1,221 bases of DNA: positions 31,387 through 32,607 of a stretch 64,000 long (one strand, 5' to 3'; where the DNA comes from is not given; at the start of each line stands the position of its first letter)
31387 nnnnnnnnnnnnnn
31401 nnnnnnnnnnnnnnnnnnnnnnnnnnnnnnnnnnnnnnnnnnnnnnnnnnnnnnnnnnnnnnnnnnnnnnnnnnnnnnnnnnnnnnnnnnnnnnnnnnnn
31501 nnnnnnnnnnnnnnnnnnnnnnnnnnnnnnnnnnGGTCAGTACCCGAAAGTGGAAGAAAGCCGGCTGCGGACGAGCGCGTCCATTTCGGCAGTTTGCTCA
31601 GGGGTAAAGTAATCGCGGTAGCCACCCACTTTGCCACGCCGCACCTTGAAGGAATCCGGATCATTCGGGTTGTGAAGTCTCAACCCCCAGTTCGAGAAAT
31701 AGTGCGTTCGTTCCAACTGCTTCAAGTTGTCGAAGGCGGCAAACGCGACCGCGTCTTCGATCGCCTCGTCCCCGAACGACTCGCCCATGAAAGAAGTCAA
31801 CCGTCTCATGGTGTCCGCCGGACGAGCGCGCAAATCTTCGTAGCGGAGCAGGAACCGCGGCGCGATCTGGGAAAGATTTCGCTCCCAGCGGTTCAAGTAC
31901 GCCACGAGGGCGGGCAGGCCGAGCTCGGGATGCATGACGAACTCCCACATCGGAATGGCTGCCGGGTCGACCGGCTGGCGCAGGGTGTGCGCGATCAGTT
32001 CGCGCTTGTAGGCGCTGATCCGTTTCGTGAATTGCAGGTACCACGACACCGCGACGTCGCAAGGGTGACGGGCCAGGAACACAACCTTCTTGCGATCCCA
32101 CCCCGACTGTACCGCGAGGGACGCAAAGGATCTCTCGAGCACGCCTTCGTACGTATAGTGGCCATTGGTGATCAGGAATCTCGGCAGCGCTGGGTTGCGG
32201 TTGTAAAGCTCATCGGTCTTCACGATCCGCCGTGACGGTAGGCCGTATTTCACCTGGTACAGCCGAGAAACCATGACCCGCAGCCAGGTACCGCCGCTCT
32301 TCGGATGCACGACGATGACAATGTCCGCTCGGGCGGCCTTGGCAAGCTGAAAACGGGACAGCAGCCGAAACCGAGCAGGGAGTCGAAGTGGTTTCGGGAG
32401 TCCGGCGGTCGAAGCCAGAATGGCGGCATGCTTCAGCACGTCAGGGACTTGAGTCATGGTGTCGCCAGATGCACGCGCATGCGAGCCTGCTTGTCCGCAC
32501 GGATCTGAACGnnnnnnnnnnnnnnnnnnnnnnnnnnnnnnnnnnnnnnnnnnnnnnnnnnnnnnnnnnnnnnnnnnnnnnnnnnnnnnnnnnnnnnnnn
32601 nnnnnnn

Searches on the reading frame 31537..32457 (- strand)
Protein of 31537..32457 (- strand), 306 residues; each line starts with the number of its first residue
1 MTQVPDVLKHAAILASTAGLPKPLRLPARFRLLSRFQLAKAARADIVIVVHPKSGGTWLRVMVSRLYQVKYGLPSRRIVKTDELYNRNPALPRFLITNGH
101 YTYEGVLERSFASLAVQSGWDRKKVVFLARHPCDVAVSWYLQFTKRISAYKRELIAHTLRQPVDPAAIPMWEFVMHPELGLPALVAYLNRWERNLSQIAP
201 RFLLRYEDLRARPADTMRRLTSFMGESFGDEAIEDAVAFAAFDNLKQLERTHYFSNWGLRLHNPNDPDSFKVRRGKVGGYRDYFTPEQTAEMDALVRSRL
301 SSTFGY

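Call 34: find_encoding_contigs(protein=window:31537-32457:-, flank=6000, max_places=10)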
Protein window:31537-32457:- (306 aa): 1 contig read that carries it; 1 place shown.
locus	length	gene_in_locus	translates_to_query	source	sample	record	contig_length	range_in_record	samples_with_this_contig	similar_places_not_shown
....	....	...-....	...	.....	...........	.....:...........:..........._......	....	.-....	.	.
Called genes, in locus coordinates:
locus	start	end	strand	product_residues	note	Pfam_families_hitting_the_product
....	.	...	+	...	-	?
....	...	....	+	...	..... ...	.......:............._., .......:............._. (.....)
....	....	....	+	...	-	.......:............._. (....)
